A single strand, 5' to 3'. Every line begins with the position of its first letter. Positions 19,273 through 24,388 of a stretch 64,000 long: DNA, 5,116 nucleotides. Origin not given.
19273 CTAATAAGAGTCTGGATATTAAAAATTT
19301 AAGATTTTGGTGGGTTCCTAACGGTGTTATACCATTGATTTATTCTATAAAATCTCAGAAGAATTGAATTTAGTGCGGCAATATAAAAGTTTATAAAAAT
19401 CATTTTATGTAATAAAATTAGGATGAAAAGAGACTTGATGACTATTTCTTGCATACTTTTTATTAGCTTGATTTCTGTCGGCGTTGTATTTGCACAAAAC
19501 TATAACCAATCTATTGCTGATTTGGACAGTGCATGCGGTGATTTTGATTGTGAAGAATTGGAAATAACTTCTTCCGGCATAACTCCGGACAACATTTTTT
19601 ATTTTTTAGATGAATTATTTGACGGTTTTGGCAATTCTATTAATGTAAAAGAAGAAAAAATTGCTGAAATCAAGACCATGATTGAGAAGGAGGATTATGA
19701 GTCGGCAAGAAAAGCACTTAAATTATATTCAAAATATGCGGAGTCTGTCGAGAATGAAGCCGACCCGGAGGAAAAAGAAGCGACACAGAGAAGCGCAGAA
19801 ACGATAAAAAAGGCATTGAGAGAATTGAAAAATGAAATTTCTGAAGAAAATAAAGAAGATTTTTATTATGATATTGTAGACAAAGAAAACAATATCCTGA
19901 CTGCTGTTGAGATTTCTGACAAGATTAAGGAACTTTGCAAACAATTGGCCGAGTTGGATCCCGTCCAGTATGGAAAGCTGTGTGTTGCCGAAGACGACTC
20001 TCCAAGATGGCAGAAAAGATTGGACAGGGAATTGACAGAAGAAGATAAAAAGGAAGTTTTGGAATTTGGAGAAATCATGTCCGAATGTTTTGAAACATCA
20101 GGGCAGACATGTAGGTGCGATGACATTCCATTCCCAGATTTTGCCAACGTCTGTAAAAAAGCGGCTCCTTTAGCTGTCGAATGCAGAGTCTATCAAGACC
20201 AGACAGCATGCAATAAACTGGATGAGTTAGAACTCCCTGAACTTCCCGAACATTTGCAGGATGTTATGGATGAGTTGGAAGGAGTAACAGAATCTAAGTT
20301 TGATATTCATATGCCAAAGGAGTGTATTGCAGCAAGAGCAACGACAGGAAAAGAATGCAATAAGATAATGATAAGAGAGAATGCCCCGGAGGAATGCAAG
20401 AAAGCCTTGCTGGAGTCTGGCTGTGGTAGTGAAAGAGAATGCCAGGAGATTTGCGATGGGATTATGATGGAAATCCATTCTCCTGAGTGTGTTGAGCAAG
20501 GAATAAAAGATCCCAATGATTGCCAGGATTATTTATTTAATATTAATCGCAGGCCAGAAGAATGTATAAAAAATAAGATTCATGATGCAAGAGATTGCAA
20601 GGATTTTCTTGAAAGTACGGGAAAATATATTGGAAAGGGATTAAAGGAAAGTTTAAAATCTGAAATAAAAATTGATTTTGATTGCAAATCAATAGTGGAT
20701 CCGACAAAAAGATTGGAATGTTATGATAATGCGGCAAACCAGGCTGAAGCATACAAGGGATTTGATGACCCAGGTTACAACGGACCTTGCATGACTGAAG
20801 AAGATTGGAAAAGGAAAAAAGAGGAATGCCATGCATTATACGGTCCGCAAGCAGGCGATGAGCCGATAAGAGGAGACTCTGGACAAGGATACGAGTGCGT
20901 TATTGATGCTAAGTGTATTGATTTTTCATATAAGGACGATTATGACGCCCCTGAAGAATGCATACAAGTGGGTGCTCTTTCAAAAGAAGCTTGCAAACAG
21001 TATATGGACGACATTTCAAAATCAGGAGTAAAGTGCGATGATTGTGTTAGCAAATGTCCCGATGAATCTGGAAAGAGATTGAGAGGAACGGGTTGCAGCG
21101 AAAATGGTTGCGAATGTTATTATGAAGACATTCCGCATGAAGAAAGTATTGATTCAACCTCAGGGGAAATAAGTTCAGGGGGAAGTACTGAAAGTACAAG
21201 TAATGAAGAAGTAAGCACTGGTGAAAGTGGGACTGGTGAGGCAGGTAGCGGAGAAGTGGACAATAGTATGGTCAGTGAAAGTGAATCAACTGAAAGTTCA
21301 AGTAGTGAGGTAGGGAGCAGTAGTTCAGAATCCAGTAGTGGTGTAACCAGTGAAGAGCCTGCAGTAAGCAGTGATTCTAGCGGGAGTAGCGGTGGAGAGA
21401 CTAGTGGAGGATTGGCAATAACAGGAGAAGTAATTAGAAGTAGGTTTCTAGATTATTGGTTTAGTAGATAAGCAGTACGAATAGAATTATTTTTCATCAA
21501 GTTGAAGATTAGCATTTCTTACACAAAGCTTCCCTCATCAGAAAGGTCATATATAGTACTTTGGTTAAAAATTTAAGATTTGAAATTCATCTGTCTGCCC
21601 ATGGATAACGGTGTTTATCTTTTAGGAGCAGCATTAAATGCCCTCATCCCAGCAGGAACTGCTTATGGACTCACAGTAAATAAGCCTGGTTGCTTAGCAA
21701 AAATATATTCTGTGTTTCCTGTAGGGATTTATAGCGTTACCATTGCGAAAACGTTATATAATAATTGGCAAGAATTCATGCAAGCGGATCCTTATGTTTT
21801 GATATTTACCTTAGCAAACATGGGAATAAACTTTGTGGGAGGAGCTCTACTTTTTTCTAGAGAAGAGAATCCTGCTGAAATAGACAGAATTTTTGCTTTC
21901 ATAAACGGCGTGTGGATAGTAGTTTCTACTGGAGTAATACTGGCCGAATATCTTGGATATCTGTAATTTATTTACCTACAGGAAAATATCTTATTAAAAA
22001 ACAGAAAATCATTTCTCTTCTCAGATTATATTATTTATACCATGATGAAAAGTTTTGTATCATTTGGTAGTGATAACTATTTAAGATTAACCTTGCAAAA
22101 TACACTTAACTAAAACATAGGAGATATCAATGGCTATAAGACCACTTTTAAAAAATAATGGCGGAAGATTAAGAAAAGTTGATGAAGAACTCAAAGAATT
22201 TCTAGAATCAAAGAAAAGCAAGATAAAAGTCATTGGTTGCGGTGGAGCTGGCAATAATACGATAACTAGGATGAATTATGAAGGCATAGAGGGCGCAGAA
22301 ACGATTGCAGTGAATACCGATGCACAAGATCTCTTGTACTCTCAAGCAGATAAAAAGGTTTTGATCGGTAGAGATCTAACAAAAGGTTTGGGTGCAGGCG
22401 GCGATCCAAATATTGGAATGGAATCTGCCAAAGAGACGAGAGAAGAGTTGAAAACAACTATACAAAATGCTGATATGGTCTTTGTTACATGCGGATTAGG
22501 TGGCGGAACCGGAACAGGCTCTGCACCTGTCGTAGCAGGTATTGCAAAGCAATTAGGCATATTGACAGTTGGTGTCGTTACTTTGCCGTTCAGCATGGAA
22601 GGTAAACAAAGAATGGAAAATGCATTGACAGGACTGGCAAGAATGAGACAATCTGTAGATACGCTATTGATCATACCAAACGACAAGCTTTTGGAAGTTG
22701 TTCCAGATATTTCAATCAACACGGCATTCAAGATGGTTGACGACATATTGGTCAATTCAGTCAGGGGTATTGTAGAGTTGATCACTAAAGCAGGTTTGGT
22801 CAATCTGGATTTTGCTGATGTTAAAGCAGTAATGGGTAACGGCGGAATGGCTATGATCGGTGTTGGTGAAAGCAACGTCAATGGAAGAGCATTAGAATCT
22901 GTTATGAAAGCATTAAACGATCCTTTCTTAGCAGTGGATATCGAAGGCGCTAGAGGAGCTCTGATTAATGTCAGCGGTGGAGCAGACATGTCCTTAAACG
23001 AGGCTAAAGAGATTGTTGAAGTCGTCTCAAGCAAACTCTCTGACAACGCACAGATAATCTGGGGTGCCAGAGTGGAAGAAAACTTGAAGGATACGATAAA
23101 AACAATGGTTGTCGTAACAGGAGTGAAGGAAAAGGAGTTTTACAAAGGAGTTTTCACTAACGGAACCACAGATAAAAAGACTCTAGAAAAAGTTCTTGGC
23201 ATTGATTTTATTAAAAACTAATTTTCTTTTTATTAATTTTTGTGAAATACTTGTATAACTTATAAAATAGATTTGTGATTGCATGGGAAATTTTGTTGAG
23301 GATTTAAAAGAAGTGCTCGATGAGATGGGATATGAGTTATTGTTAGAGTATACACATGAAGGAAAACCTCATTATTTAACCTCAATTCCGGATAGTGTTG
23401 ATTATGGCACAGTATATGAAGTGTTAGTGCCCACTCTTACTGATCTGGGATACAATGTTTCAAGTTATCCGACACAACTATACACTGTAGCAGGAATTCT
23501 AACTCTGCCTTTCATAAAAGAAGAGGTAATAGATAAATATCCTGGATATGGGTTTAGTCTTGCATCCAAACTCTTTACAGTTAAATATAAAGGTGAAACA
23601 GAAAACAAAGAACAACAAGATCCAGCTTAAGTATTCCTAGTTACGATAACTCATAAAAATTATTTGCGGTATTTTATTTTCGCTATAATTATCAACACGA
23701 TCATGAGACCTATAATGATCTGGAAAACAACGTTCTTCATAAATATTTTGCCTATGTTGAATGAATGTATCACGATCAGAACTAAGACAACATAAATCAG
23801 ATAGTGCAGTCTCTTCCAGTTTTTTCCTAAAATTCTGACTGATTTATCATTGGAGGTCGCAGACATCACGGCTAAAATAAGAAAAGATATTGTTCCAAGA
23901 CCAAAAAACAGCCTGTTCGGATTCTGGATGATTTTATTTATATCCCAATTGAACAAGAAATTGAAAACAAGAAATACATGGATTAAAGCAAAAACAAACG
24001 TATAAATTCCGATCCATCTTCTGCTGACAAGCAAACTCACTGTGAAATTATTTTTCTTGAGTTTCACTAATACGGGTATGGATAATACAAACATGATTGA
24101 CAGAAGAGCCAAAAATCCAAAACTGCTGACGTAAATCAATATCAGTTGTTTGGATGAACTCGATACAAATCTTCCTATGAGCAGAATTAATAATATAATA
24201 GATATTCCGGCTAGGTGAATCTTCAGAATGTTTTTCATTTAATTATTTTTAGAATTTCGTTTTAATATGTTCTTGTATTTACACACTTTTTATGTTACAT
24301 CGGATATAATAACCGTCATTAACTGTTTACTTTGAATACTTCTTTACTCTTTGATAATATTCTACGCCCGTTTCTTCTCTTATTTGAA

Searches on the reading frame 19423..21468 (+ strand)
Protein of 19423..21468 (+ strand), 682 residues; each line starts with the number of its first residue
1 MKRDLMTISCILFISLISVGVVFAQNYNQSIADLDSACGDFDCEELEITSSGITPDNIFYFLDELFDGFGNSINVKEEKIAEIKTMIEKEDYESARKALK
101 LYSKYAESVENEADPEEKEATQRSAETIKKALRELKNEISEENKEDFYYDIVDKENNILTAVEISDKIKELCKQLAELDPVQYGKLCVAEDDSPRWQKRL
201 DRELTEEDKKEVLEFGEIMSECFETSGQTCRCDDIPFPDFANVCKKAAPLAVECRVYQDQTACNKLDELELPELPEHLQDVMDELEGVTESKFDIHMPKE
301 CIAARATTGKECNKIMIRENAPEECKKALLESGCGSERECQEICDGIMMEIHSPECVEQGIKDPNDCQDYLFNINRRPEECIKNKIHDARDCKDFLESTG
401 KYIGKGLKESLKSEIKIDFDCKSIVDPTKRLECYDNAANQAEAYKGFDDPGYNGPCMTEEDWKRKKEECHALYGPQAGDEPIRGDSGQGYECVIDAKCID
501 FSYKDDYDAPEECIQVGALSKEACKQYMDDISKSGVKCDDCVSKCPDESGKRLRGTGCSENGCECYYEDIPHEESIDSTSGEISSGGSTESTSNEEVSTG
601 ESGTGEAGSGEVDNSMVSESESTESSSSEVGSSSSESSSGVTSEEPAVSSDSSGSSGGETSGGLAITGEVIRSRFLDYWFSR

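Call 70: search_protein_families(library=pfam, proteins=[window:19423-21468:+], max_evalue=0.001)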
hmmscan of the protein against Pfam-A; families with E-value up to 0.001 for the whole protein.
window:19423-21468:+ (682 aa): 1 family
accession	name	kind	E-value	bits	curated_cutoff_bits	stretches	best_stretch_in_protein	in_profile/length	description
PF18915.5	DUF5667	-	0.00012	22.9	27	0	52-136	1-97/99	Domain of unknown function (DUF5667)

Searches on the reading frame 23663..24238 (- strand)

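Call 48: search_protein_families(library=pfam, proteins=[window:23663-24238:-], max_evalue=0.01)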
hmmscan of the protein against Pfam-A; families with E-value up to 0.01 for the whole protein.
window:23663-24238:- (192 aa): 1 family
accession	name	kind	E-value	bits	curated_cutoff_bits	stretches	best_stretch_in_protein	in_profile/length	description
PF01794.25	Ferric_reduct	-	2.6e-12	47.3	28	1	43-156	6-121/121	Ferric reductase like transmembrane component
